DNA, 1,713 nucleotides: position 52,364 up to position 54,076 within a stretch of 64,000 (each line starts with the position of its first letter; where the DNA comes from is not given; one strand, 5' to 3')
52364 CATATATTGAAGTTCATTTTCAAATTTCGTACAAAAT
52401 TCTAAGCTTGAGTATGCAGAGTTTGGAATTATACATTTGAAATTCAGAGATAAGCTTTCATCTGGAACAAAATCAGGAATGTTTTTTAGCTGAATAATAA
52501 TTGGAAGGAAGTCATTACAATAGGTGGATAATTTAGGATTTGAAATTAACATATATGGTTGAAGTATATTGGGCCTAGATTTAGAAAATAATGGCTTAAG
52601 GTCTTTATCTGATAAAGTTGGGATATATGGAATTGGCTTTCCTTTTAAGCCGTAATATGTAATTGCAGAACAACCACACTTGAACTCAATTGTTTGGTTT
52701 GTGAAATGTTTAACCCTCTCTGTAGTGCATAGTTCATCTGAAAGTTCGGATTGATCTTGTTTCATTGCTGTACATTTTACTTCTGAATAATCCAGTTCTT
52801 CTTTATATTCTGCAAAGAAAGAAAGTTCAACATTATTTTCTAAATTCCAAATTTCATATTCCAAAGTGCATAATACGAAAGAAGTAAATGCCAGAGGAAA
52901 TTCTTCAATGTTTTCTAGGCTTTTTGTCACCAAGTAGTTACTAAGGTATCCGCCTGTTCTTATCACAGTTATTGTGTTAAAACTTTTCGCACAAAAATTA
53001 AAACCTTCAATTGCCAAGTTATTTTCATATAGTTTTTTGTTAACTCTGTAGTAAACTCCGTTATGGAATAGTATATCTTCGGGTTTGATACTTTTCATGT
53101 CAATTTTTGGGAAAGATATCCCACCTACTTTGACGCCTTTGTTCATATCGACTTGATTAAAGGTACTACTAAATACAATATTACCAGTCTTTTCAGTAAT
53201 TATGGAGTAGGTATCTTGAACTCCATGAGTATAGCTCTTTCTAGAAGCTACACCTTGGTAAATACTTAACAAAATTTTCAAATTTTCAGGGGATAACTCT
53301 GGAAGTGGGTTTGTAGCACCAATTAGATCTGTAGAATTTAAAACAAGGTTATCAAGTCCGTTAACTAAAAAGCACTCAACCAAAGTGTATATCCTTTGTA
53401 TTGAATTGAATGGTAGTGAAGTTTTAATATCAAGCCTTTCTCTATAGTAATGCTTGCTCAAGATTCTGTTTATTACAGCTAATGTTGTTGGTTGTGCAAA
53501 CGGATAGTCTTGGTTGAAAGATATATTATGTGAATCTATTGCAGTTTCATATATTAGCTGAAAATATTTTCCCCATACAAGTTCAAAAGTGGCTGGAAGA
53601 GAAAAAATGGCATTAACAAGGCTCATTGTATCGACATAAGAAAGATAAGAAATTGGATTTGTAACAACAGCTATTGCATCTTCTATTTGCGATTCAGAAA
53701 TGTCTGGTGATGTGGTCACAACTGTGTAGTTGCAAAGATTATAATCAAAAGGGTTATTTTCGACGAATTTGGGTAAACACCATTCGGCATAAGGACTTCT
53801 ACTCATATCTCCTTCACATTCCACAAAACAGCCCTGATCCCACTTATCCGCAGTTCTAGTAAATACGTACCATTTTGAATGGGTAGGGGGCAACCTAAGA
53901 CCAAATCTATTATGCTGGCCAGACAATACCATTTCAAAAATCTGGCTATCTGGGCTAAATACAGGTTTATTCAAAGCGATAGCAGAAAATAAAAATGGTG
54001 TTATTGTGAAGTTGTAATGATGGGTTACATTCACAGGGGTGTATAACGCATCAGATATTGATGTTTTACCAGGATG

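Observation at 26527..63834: About 37 kb dominated by orphan secreted/membrane proteins, including three giant ORFs (1869, 2319, 2621 aa) and a tandem-repeat antigen-like protein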

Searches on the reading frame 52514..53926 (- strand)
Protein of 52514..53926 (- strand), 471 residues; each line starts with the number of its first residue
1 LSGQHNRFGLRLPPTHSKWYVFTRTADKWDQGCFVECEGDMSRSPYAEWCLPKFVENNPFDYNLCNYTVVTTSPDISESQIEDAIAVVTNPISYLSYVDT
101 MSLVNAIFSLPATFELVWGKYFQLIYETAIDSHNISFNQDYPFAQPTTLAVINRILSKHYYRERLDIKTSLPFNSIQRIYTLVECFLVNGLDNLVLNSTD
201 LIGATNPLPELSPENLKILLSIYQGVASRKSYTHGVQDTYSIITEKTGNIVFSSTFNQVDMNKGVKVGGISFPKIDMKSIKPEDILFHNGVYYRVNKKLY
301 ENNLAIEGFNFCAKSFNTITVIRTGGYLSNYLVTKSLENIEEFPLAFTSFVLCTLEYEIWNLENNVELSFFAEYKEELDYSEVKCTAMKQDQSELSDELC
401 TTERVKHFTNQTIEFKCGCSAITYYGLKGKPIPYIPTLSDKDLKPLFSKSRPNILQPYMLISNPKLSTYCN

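Call 76: search_solved_structures(query=A3, max_evalue=10, show_alignments=5)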
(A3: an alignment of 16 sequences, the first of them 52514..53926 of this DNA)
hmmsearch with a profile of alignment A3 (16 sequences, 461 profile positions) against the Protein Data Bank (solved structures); distinct sequences matched with E-value up to 10: 1.
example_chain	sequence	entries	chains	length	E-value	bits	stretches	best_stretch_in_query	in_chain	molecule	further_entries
7qu8_A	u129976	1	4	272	0.75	11.9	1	389-432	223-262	Adhesion G protein-coupled receptor G3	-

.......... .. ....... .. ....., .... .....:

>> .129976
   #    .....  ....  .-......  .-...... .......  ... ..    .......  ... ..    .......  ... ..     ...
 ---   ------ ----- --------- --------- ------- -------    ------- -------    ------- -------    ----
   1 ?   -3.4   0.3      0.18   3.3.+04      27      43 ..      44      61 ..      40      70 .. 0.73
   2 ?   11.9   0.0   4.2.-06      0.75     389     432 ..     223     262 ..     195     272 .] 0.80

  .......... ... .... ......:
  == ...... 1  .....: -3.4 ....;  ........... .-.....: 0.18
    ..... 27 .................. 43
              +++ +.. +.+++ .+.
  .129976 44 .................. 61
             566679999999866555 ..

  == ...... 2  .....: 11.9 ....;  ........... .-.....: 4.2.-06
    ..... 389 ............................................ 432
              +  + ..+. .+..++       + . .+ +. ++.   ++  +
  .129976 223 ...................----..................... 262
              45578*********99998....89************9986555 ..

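Call 83: predict_structure(alignment_id=A3)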
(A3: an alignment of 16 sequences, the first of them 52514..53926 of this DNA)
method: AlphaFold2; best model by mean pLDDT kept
length: 471 residues; sequences in the alignment: 16
mean_pLDDT: 74.2   pTM: 0.71
mean pLDDT of the five models: 74.2, 70.5, 68.6, 68.0, 63.0
residues with pLDDT >= 90: 68; 70-90: 246; 50-70: 107; < 50: 50
segments of 3 or more residues with pLDDT < 50: 1-8, 136-140, 437-449, 451-471
pLDDT, mean of each block of 10 residues (from residue 1): 44 72 67 75 67 69 78 70 75 61 75 72 83 60 72 84 63 78 62 85 74 81 86 83 90 90 89 84 83 72 64 77 76 55 83 84 92 81 91 90 89 92 90 60 48 38 35 31
secondary structure, 60 per line:
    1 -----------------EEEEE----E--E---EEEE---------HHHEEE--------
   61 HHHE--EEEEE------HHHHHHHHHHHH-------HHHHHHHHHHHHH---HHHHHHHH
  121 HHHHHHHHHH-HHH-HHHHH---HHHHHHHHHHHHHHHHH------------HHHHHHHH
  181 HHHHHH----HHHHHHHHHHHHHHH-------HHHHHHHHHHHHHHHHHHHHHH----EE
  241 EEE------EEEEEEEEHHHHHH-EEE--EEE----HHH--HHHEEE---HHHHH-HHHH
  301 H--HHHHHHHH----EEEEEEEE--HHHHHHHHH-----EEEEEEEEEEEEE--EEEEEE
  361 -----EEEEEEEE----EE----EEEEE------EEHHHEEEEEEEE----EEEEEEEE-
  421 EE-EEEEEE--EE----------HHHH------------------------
elements in order: E18-22 E34-37 E50-52 E67-71 H78-89 H97-109 H113-130 H136-140 H144-160 H173-186 H191-205 H213-234 E239-243 E250-257 H258-263 E265-267 E270-272 E285-287 H291-295 H297-301 H304-311 E316-323 H326-334 E340-352 E355-360 E366-373 E384-388 E400-407 E412-419 E424-429 H444-447

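Call 99: fold_search(model_id=the predicted structure, library=pdb)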
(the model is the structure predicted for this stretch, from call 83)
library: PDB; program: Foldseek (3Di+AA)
matches with E <= 10: 525; with E <= 0.001: 3
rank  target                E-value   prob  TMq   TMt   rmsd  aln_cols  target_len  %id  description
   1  6v55_A                6.0e-06  1.00  0.21  0.14  15.2       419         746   10  Full extracellular region of zebrafish Gpr126/Adgrg6 (released 2020-01-15)
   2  4dlq_A                9.4e-05  1.00  0.24  0.31  14.7       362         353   10  Crystal structure of the GAIN and HormR domains of CIRL 1/Latrophilin 1 (CL1) (released 2012-02-22)
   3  9fqr_Hn               2.5e-04  0.98  0.22  0.18  15.8       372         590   10  96-nm repeat of axonemal doublet microtubules from bovine sperm (released 2025-03-26)
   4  8j07_k3               1.4e-03  0.97  0.26  0.25  12.8       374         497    7  96nm repeat of human respiratory doublet microtubule and associated axonemal complexes (released 2023-07-26)
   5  4qrq_A                2.9e-02  0.16  0.10  0.17  20.8       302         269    8  Crystal Structure of HLA B*0801 in complex with HSKKKCDEL (released 2014-11-12)
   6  3x13_A                4.7e-02  0.12  0.10  0.15  21.0       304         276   10  Crystal structure of HLA-B*0801.N80I (released 2014-12-24)
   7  3sko_A                5.0e-02  0.12  0.10  0.16  22.2       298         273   11  Crystal structure of the HLA-B8-A66-FLR, mutant A66 of the HLA B8 (released 2012-02-29)
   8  7ow4_A                5.9e-02  0.13  0.10  0.16  21.0       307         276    8  Crystal structure of HLA-A*11:01 in complex with KRAS G12D peptide (VVVGADGVGK) (released 2022-07-20)
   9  3ln4_A                6.6e-02  0.13  0.10  0.16  20.7       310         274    8  Crystal structure of HLA-B*4103 in complex with a 16mer self-peptide derived from heterogeneous nuclear ribonucleoprot (released 2010-10-20)
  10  3x14_A                9.7e-02  0.10  0.10  0.16  21.2       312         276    8  Crystal structure of HLA-B*0801.N80I.R82L.G83R (released 2014-12-24)
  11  4u1s_A                1.1e-01  0.11  0.10  0.16  20.8       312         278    8  HLA class I micropolymorphisms determine peptide-HLA landscape and dictate differential HIV-1 escape through identical (released 2015-04-08)
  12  3skm_A                1.2e-01  0.11  0.10  0.17  20.8       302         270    9  Crystal structure of the HLA-B8FLRGRAYVL, mutant G8V of the FLR peptide (released 2012-02-29)
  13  7sih_A                1.3e-01  0.08  0.10  0.15  20.9       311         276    9  Crystal Structure of HLA B*3503 in complex with NPDIVIYQY, an 9-mer epitope from HIV-I (released 2022-11-23)
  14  7ow3_A                1.3e-01  0.09  0.10  0.16  21.1       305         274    8  Crystal structure of HLA-A*11:01 in complex with KRAS peptide (VVVGAGGVGK) (released 2022-07-20)
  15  7sif_A                1.4e-01  0.09  0.10  0.15  21.3       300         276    9  Crystal Structure of HLA B*3505 in complex with NPDIVIYQY, an 9-mer epitope from HIV-I (released 2022-11-23)
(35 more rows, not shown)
